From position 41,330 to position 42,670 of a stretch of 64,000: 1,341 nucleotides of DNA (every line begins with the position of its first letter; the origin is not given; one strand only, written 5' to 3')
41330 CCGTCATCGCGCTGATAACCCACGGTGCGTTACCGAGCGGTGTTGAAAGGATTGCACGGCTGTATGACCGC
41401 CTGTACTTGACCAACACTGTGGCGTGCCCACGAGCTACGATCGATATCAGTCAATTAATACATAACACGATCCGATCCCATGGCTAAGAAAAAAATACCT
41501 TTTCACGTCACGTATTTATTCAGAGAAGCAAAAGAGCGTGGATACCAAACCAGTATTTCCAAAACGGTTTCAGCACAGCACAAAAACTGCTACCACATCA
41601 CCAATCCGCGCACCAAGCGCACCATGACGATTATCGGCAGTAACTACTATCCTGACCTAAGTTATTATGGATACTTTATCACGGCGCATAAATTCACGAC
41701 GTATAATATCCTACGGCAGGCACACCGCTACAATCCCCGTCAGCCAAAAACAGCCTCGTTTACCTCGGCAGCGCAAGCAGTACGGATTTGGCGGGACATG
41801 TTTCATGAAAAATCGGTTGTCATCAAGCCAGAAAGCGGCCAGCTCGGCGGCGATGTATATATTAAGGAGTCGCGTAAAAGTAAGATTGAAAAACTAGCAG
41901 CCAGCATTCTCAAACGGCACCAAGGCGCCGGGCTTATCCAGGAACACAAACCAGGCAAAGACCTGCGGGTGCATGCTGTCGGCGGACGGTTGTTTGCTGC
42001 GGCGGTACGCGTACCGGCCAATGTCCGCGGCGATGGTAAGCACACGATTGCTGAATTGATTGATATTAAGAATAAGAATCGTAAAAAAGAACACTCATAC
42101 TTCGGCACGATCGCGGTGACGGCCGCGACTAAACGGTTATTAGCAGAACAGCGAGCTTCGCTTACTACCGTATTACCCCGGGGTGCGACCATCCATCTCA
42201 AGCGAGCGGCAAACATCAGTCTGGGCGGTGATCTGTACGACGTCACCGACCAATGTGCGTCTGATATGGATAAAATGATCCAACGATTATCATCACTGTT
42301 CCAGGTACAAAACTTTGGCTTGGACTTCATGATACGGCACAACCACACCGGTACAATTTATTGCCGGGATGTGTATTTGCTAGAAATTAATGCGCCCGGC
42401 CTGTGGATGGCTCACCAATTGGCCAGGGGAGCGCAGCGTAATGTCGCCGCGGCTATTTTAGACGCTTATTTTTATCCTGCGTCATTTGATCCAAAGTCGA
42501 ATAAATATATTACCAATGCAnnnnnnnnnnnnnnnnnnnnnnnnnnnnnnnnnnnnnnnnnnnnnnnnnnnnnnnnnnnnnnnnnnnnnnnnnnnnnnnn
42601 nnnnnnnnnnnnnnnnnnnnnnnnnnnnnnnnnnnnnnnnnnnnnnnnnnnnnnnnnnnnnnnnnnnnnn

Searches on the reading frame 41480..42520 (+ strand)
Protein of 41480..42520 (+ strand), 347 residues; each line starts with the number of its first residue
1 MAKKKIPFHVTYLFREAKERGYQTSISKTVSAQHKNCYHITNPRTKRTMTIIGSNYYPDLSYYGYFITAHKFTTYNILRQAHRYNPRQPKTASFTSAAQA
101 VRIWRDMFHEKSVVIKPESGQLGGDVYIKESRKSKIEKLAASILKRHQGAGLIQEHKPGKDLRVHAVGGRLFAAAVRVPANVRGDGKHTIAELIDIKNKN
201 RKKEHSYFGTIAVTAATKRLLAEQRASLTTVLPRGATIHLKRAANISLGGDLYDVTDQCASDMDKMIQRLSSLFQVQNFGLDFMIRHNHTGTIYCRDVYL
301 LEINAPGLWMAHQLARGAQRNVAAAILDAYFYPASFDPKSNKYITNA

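Call 3: search_protein_families(library=pfam, proteins=[window:41480-42520:+], max_evalue=0.01)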
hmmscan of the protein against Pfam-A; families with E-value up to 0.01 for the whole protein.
seq(347 aa): 2 families
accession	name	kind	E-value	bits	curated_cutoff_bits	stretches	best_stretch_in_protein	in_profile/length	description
PF14398.11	ATPgrasp_YheCD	-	6.5e-06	26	26.8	1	68-131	9-69/255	YheC/D like ATP-grasp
PF02655.19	ATP-grasp_3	-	0.0052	17.3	23.2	0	69-170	2-82/160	ATP-grasp domain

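Call 4: search_protein_families(library=ncbifam, proteins=[window:41480-42520:+], max_evalue=0.01)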
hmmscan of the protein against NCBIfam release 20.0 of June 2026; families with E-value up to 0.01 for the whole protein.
seq(347 aa): 8 families
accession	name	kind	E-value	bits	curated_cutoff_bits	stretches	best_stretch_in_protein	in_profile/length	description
TIGR02068.2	cya_phycin_syn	equivalog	1e-45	156.1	850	1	64-332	207-472/862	cyanophycin synthetase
NF010623.0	PRK14016.1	subfamily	2.6e-39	135.1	877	1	69-332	213-473/871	cyanophycin synthetase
NF002688.0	PRK02471.1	equivalog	1.5e-38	132.7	425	1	62-331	481-752/756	bifunctional glutamate--cysteine ligase GshA/glutathione synthetase GshB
TIGR03103.1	trio_acet_GNAT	equivalog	7.7e-30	103.9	569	1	107-290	328-510/547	N-acetylglutaminylglutamine synthetase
TIGR01435.1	glu_cys_lig_rel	equivalog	5.1e-20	71.3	656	1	63-288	462-677/719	bifunctional glutamate--cysteine ligase/glutathione synthetase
NF040720.1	MptN_Meth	equivalog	3.8e-08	32.8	350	1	68-180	99-208/291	tetrahydromethanopterin:alpha-L-glutamate ligase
TIGR00768.1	rimK_fam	subfamily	1.2e-05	24.9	143.4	1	71-177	88-193/276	RimK family alpha-L-glutamate ligase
TIGR02144.1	LysX_arch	equivalog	3.4e-05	23.1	275.6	1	71-181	88-197/281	lysine biosynthesis protein LysX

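Call 9: find_homologous_proteins(query=window:41480-42520:+)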
Query window:41480-42520:+ (347 aa): 6 proteins with E <= 0.001 among 3848 candidates.
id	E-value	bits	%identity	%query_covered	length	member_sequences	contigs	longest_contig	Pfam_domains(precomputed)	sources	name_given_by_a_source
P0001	8.2e-232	786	100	100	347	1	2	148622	PF14398.12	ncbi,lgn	-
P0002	3.9e-83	298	45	98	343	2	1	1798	PF08443.17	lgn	-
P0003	3.3e-81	291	44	99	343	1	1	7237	PF08443.17,PF02655.20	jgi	-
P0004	1.9e-70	256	43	98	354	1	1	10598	-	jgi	-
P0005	3.9e-68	248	38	99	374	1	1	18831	-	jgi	-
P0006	1.8e-22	98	33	66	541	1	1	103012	PF02786.23,PF00708.25,PF08443.17,PF02655.20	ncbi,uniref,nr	ncbi:acylphosphatase [Amphibacillus sediminis]|uniref:acylphosphatase n=1 Tax=Amphibacillus sedimini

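Call 10: find_encoding_contigs(protein=P0003, flank=6000)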
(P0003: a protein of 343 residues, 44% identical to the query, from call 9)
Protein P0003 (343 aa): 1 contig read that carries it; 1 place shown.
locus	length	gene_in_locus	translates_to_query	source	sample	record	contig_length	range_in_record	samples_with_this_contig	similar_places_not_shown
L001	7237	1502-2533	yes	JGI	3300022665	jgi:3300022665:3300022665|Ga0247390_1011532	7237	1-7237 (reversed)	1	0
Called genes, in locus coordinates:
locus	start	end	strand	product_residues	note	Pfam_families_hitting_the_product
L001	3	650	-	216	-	?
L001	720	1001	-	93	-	PF04010:DUF357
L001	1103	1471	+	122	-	-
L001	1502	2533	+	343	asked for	PF08443:RimK (faint), PF02655:ATP-grasp_3 (faint)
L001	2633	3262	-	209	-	-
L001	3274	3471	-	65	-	PF01192:RNA_pol_Rpb6 (weak)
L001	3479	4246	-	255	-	PF01138:RNase_PH, PF03725:RNase_PH_C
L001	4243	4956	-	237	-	PF01138:RNase_PH, PF03725:RNase_PH_C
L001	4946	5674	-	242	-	PF14382:ECR1_N, PF21266:S1_RRP4, PF00013:KH_1 (weak), PF15985:KH_6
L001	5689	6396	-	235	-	PF01172:SBDS_N, PF09377:SBDS_domain_II, PF20268:SBDS_C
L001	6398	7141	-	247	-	PF10584:Proteasome_A_N, PF00227:Proteasome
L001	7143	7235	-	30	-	?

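Call 11: find_encoding_contigs(protein=P0004, flank=6000)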
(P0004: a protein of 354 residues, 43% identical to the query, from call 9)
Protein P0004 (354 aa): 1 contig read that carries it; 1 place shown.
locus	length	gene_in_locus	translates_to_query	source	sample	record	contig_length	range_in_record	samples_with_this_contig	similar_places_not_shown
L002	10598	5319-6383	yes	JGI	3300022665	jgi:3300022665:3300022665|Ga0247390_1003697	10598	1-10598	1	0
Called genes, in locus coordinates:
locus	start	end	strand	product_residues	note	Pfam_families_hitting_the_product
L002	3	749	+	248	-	?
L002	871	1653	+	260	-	PF23951:DUF7282, PF00116:COX2 (weak), PF13473:Cupredoxin_1, PF00127:Copper-bind (weak)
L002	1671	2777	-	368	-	PF00581:Rhodanese, PF00753:Lactamase_B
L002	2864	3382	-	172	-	-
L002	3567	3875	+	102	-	PF00355:Rieske, PF13806:Rieske_2, PF22543:Rieske_4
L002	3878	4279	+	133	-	-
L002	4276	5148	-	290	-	PF00106:adh_short, PF23441:SDR (weak), PF13561:adh_short_C2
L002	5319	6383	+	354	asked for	-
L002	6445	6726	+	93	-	PF00085:Thioredoxin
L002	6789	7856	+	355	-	PF00676:E1_dh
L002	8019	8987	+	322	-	PF02779:Transket_pyr, PF02780:Transketolase_C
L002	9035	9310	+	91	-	-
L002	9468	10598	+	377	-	?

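Call 12: find_encoding_contigs(protein=P0005, flank=8000)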
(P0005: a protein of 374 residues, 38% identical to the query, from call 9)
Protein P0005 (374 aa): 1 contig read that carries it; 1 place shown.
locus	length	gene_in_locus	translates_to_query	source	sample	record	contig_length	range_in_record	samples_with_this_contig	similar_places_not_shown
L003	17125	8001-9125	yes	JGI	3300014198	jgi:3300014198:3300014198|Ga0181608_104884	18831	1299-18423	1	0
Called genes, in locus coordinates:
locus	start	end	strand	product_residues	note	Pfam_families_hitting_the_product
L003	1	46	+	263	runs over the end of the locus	PF01210:NAD_Gly3P_dh_N (faint), PF03807:F420_oxidored, PF14748:P5CR_dimer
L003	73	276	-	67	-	-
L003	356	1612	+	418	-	PF00171:Aldedh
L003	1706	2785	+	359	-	PF00696:AA_kinase, PF01472:PUA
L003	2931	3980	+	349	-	-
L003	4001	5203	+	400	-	PF02788:RuBisCO_large_N (weak), PF00016:RuBisCO_large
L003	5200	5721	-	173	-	-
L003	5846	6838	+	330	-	PF02739:5_3_exonuc_N, PF01367:5_3_exonuc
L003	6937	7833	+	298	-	PF17827:PrmC_N, PF05175:MTS, PF06325:PrmA (weak), PF02390:Methyltransf_4 (weak), PF13847:Methyltransf_31, PF13649:Methyltransf_25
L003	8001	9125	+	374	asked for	-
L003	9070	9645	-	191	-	PF13483:Lactamase_B_3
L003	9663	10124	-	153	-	PF18910:DUF5665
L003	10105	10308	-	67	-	-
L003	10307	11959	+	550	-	PF02511:Thy1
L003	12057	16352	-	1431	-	-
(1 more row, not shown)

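Call 13: find_encoding_contigs(protein=P0001, flank=3000, max_places=3)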
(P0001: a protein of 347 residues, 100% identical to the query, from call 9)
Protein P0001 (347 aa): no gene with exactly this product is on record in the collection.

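Call 22: search_solved_structures(query=window:41480-42520:+, max_evalue=0.001, show_alignments=3)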
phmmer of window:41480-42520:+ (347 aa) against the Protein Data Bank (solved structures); distinct sequences matched with E-value up to 0.001: 9.
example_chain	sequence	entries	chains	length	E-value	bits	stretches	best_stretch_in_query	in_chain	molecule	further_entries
7txv_A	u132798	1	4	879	3.8e-22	82.5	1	111-334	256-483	Cyanophycin synthase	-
7lg5_A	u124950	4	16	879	3.8e-22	82.5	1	111-334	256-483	Cyanophycin synthase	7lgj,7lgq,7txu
3ln6_A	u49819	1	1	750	4.1e-21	79.1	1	66-327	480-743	Glutathione biosynthesis bifunctional protein gshAB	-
7wac_A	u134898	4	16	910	1e-20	77.8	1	112-334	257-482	Cyanophycin synthase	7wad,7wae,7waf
7ta5_A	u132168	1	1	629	5.6e-20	75.4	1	112-334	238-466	Glutathione synthase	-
8fxh_A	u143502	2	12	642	2.7e-19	73.1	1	113-332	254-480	RimK domain-containing protein ATP-grasp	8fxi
7lgn_A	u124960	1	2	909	3.9e-19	72.6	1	113-334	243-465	Cyanophycin synthase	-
7lgm_A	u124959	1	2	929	7.2e-19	71.7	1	112-333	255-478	Cyanophycin synthase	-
3ln7_A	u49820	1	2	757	5.4e-18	68.8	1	60-285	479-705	Glutathione biosynthesis bifunctional protein gshAB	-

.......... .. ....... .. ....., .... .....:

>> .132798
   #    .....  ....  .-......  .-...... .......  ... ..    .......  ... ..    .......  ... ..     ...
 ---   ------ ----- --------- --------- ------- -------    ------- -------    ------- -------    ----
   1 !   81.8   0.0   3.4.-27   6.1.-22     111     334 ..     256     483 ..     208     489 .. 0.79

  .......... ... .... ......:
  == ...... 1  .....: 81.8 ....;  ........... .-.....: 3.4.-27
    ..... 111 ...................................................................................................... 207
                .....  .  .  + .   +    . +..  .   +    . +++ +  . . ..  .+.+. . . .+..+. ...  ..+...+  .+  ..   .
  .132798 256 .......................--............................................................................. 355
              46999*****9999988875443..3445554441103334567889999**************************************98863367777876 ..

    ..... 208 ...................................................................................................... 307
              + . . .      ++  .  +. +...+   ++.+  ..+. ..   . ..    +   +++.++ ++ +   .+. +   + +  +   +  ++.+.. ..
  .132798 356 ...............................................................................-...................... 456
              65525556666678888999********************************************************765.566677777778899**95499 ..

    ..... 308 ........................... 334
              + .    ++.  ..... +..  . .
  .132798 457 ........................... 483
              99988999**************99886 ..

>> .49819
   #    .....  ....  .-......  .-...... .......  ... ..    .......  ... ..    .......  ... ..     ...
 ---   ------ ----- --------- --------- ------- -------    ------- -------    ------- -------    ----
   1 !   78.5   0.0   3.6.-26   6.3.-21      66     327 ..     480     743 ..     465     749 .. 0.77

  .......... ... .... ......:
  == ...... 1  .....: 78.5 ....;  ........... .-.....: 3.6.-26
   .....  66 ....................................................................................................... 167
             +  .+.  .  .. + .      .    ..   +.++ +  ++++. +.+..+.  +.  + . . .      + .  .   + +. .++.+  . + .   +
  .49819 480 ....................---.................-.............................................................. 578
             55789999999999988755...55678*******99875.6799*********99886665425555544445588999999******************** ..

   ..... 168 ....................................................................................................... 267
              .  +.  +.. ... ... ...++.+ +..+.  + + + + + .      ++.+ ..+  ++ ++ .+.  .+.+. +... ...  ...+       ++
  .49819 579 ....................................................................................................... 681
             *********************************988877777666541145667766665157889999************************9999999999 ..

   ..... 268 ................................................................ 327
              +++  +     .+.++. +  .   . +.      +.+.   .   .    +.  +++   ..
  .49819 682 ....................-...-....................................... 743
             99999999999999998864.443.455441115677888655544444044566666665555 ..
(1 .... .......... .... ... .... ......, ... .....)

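Call 25: find_related_loci(query=A2, collection=metagenome_contigs, flank=5000)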
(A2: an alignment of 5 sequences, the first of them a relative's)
Query A2 (347 aa) in metagenome_contigs; peptide patterns used: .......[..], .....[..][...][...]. (x = any residue, [..] = any of these).
85 stretches matched a pattern, but none encodes a relative of the query by tblastn (E <= 1e-3).

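Call 38: search_protein_representatives(protein=window:41480-42520:+)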
Query: 347 residues. Proteins with E-value up to 0.001 (for the whole library): 5539; up to 1e-10: 2233; up to 1e-30: 36. The best 150 are listed.
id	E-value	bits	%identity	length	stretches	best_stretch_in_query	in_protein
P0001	2.6e-232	786.3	100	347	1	1-347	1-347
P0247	2.1e-75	270.7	41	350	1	4-345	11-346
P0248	3.9e-73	263.2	42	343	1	4-344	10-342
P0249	9.7e-66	238.9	42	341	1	9-344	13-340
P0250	5.2e-65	236.5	38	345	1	5-344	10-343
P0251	6.0e-62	226.5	38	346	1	8-344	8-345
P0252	3.3e-60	220.8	37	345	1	4-344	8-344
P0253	2.5e-52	194.8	35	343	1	10-345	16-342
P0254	3.3e-47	178.0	30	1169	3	95-334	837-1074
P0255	4.2e-43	164.6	31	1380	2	111-332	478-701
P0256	1.1e-42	163.1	34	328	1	10-344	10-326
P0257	5.3e-42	160.9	36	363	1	37-344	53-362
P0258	9.9e-42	160.0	32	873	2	101-333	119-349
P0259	7.0e-40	154.0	30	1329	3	71-331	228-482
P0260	3.3e-39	151.7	29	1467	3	101-339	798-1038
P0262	7.3e-36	140.7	27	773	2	70-332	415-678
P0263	1.0e-35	140.3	34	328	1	45-333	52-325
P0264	2.2e-35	139.2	32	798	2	65-341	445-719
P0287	2.3e-28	116.1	39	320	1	151-331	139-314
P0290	5.8e-28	114.8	31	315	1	50-331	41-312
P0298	1.8e-26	109.9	32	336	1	16-327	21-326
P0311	3.2e-25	105.8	31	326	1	8-331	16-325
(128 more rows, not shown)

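Call 39: list_cluster_members(proteins=[P0247, P0248, P0249, P0250, P0251, P0252, P0253, P0256, P0257, P0263])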
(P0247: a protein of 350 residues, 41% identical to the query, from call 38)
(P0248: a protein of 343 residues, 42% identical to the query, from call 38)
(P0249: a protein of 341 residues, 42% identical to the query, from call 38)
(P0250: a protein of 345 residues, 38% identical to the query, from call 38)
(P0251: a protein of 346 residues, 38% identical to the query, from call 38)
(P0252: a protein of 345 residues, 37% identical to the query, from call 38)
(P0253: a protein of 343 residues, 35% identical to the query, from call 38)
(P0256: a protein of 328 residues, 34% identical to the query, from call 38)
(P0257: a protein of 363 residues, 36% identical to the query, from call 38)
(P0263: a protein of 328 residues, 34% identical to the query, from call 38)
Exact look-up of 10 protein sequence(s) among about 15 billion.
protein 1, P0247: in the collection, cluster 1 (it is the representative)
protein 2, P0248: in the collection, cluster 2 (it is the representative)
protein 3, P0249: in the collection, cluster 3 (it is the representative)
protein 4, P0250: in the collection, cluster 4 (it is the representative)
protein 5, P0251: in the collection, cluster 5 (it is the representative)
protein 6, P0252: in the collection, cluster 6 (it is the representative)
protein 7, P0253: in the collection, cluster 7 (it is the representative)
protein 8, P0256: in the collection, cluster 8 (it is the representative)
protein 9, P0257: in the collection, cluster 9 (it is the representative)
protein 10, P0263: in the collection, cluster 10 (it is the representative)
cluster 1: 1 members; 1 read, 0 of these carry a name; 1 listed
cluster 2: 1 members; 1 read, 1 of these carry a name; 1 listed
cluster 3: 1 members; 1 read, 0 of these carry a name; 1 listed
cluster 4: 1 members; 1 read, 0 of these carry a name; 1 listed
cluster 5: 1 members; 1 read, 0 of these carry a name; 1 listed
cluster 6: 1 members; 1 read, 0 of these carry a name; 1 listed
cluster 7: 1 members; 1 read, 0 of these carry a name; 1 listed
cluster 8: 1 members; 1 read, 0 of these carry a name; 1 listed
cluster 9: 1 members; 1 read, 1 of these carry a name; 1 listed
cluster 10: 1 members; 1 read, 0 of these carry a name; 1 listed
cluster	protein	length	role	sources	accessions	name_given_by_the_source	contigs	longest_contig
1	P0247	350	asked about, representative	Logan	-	-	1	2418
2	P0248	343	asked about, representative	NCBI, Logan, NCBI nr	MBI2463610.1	hypothetical protein HYV57_01500 [Candidatus Peregrinibacteria bacterium] | hypothetical protein [Candidatus Peregrinibacteria bacterium]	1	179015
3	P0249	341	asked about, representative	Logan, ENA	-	-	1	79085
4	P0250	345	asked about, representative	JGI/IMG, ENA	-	-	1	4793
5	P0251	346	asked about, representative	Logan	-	-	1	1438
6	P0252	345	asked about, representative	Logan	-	-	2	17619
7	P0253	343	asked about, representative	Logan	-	-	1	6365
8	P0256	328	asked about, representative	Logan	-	-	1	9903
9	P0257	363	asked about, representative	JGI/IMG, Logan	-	cyanophycin synthetase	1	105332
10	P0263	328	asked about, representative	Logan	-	-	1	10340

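Call 46: find_encoding_contigs(protein=P0248, flank=6000, max_places=2)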
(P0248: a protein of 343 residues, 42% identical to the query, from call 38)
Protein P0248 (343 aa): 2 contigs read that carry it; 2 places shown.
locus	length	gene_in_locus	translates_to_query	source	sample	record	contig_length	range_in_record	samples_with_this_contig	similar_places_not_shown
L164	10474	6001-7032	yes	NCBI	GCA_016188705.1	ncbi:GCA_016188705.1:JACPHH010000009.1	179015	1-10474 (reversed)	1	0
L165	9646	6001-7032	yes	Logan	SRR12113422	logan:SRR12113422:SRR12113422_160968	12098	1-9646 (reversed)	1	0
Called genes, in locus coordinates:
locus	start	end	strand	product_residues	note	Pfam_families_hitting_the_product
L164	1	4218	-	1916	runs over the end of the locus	PF13205:Big_5 (faint), PF01835:MG2 (faint), PF07703:A2M_BRD (faint), PF01079:Hint (faint), PF07591:PT-HINT, PF14623:Vint, PF14890:Intein_splicing (faint), PF00207:A2M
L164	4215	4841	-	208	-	PF07638:Sigma70_ECF (faint), PF04542:Sigma70_r2, PF08281:Sigma70_r4_2, PF04545:Sigma70_r4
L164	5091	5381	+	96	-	PF18898:DUF5654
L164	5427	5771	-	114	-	PF00076:RRM_1, PF28441:RRM_11 (weak)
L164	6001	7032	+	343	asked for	PF08443:RimK (weak)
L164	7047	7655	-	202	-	PF01725:Ham1p_like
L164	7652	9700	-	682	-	PF04932:Wzy_C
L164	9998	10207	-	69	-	-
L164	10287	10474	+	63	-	?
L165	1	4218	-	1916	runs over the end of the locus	PF13205:Big_5 (faint), PF01835:MG2 (faint), PF07703:A2M_BRD (faint), PF01079:Hint (faint), PF07591:PT-HINT, PF14623:Vint, PF14890:Intein_splicing (faint), PF00207:A2M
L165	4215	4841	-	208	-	PF07638:Sigma70_ECF (faint), PF04542:Sigma70_r2, PF08281:Sigma70_r4_2, PF04545:Sigma70_r4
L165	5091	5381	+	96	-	PF18898:DUF5654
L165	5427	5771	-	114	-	PF00076:RRM_1, PF28441:RRM_11 (weak)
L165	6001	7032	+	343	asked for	PF08443:RimK (weak)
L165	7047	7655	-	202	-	PF01725:Ham1p_like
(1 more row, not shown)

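Call 47: find_encoding_contigs(protein=P0249, flank=6000, max_places=2)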
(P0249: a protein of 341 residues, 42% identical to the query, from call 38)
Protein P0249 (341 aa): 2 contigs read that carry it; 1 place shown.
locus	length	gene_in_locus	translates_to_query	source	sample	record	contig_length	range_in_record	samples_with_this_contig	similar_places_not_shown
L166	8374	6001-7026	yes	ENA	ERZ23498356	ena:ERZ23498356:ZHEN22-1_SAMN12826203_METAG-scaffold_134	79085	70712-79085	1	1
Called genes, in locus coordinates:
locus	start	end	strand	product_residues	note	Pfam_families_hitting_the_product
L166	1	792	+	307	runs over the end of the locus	PF00005:ABC_tran, PF13304:AAA_21 (faint)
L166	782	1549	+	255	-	PF01061:ABC2_membrane, PF12698:ABC2_membrane_3 (weak)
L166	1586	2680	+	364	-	PF04055:Radical_SAM, PF08608:Wyosine_form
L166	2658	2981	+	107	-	PF11009:BrxC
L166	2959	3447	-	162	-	PF10517:DM13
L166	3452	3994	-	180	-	PF10517:DM13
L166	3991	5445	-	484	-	PF01139:RtcB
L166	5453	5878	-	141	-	PF01951:Archease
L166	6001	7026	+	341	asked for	-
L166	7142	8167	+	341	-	PF00294:PfkB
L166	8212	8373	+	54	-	?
